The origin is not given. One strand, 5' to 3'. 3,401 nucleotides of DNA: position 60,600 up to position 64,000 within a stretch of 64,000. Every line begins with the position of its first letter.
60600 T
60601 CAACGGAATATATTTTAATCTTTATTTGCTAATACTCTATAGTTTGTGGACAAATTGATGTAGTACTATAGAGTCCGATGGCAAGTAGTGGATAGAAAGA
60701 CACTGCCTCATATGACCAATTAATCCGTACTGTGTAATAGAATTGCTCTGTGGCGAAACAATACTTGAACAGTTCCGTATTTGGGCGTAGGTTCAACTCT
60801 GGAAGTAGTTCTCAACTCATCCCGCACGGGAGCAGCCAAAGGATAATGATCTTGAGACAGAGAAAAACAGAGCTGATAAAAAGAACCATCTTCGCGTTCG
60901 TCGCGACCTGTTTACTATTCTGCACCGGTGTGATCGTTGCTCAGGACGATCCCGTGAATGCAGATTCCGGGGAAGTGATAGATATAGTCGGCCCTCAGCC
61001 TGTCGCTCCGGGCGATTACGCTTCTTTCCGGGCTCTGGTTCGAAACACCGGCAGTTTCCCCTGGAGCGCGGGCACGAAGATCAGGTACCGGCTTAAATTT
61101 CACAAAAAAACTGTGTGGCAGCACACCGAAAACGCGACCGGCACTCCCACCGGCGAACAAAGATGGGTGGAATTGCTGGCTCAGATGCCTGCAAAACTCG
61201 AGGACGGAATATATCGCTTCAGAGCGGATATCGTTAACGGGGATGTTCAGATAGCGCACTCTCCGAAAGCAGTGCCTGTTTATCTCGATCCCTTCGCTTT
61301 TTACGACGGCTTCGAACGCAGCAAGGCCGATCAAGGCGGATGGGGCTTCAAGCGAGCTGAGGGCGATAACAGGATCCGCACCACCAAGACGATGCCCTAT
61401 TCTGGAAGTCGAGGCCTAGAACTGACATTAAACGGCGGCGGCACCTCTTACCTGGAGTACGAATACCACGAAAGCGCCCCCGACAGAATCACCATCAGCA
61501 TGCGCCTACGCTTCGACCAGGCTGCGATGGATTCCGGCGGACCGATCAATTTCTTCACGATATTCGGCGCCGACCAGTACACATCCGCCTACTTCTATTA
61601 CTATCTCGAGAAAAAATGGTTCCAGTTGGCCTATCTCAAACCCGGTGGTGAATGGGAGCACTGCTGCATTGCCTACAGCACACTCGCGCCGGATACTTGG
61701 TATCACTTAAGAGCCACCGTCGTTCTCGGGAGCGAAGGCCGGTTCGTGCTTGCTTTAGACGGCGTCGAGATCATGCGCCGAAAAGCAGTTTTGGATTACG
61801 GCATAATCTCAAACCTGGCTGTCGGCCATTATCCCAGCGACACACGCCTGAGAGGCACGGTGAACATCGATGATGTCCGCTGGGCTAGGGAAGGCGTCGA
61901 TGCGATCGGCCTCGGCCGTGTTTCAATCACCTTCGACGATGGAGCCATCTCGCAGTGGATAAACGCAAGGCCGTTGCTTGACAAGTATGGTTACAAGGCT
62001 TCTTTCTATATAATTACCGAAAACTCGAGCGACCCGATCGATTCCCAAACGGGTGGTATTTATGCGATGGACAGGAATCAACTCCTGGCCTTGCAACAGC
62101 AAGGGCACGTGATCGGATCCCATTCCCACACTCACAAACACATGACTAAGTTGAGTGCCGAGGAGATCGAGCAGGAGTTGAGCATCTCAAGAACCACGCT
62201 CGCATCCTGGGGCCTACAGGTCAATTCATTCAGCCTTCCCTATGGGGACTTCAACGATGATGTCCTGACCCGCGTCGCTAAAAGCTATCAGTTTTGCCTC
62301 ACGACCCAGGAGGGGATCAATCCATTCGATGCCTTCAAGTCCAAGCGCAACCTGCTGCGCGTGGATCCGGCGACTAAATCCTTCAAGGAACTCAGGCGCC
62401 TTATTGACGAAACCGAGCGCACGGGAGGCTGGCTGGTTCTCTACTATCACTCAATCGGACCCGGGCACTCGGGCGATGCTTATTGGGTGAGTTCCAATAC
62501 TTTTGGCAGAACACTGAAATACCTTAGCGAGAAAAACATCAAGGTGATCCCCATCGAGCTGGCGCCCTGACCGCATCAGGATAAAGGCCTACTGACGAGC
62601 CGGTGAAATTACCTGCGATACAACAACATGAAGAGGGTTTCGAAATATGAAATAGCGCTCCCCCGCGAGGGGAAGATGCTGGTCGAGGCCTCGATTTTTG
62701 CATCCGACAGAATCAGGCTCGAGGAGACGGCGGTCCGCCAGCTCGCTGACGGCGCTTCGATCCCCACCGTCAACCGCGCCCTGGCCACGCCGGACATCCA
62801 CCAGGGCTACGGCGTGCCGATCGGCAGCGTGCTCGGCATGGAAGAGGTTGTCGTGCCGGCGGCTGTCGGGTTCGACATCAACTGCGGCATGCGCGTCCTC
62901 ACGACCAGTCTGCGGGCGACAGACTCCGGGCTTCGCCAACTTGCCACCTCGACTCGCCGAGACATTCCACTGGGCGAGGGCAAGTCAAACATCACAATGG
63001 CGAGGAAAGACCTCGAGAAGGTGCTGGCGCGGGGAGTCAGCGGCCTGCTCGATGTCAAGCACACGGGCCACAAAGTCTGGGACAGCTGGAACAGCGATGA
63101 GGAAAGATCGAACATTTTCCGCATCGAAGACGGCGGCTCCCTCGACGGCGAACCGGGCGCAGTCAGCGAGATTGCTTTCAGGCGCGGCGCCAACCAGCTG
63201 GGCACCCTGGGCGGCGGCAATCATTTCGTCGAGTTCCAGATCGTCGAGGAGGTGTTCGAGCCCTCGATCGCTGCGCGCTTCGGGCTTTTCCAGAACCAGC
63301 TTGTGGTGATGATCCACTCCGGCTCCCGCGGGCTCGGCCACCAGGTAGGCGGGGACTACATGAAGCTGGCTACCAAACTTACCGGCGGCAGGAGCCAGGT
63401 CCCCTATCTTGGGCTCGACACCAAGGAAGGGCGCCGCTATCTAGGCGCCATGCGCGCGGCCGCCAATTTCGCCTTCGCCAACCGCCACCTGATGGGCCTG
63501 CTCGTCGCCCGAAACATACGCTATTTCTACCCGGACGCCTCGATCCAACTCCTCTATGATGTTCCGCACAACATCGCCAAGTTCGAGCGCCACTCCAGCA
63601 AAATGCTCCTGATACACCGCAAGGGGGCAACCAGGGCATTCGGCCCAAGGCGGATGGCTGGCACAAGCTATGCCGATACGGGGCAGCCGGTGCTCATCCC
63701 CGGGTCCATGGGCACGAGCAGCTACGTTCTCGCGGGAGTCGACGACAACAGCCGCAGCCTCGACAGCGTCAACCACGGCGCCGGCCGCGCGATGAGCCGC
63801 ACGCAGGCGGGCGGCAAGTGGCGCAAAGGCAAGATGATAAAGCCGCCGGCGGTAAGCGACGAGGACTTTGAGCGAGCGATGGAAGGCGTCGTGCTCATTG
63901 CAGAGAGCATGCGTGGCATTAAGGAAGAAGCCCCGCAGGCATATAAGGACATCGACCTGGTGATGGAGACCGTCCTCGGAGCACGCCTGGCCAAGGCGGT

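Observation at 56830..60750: Operon of an 846-aa unknown all-alpha protein and a DRG-like TGS GTPase, behind a perfect palindromic operator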

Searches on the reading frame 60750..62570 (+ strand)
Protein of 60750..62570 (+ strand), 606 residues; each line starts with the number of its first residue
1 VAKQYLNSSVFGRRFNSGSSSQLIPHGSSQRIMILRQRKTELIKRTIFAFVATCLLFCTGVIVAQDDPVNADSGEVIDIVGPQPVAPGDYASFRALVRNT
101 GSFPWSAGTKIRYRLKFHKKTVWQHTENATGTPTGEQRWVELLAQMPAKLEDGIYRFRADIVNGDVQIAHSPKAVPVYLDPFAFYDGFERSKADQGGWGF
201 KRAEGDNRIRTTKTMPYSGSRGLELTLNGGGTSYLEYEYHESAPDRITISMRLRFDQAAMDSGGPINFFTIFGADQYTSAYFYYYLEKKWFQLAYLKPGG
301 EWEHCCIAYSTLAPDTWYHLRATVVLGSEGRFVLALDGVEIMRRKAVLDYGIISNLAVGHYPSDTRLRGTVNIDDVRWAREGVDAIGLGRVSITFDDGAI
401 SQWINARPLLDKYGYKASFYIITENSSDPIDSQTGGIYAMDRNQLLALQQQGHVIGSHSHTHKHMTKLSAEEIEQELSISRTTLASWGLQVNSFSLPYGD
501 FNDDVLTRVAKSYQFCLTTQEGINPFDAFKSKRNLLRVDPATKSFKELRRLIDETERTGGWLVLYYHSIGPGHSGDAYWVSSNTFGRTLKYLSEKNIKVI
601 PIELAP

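Call 3: search_protein_families(library=pfam, proteins=[window:60750-62570:+], max_evalue=0.01)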
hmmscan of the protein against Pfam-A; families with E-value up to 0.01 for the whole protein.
window:60750-62570:+ (606 aa): 3 families
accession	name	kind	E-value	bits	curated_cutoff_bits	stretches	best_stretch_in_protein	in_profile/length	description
PF01522.26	Polysacc_deac_1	-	1.2e-21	77.3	23.1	1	390-510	8-117/124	Polysaccharide deacetylase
PF13385.13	Laminin_G_3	-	0.00036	21.2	27.6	1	230-378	2-140/151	Concanavalin A-like lectin/glucanases superfamily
PF10096.14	DUF2334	-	0.0017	18.4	26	1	400-568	15-188/203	Uncharacterized protein conserved in bacteria (DUF2334)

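Call 4: search_protein_families(library=ncbifam, proteins=[window:60750-62570:+], max_evalue=0.01)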
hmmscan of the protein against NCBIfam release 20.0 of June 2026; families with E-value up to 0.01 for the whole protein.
window:60750-62570:+ (606 aa): 11 families
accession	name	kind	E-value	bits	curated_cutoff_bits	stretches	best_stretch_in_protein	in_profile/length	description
NF050820.1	PolSacchBiosHfsH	equivalog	1.7e-13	50.8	400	1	362-573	5-214/249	oligosaccharide deacetylase HfsH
TIGR02764.1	spore_ybaN_pdaB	equivalog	5.2e-12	45.9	237.4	1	391-516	8-122/191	polysaccharide deacetylase family sporulation protein PdaB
TIGR02873.1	spore_ylxY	hypoth_equivalog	2e-07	30.5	391.5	1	444-511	128-197/268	probable sporulation protein, polysaccharide deacetylase family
NF045820.1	PgAcgDacpgdA_Strep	equivalog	3e-07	29.6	800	1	391-509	270-378/463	peptidoglycan-N-acetylglucosamine deacetylase PgdA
TIGR03938.2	deacetyl_PgaB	equivalog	5.8e-07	28.2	321.9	1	371-450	46-126/621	poly-beta-1,6-N-acetyl-D-glucosamine N-deacetylase PgaB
TIGR04243.1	nodulat_NodB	equivalog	2.4e-06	27.2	240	1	436-511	37-115/197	chitooligosaccharide deacetylase NodB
NF045821.1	PgAcgDacpgdA1_Bac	equivalog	3.6e-06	26.1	400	1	390-508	89-197/282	peptidoglycan-N-acetylglucosamine deacetylase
NF011177.0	PRK14582.1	equivalog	1.6e-05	23.4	923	0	370-454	88-173/671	poly-beta-1,6-N-acetyl-D-glucosamine N-deacetylase PgaB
TIGR02884.1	spore_pdaA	equivalog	8.1e-05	22.4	298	1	442-507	78-146/224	delta-lactam-biosynthetic de-N-acetylase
TIGR03933.1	PIA_icaB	equivalog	0.00022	20.8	248.35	1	391-519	74-212/245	intercellular adhesin biosynthesis polysaccharide N-deacetylase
NF011176.0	PRK14581.1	equivalog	0.0038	15.4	1091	0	370-450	88-169/673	poly-beta-1,6-N-acetyl-D-glucosamine N-deacetylase PgaB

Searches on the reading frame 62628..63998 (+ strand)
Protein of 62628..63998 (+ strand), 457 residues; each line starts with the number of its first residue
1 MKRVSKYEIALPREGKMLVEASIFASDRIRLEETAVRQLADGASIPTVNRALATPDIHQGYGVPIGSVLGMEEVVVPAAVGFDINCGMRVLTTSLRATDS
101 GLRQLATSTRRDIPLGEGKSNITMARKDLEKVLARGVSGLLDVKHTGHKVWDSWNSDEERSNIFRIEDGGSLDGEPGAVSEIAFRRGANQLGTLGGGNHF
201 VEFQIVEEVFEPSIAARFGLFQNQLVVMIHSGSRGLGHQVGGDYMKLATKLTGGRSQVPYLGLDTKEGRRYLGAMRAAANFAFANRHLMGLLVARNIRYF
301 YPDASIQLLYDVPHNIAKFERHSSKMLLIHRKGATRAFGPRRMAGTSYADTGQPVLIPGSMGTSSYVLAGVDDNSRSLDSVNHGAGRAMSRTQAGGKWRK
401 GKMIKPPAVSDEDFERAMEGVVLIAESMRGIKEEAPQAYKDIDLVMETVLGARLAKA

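Call 96: search_protein_families(library=pfam, proteins=[window:62628-63998:+], max_evalue=0.001)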
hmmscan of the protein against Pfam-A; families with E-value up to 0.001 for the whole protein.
window:62628-63998:+ (457 aa): 1 family
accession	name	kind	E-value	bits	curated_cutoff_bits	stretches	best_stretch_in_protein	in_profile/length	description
PF01139.22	RtcB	-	2e-120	403.3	27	1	38-456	1-413/426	tRNA-splicing ligase RtcB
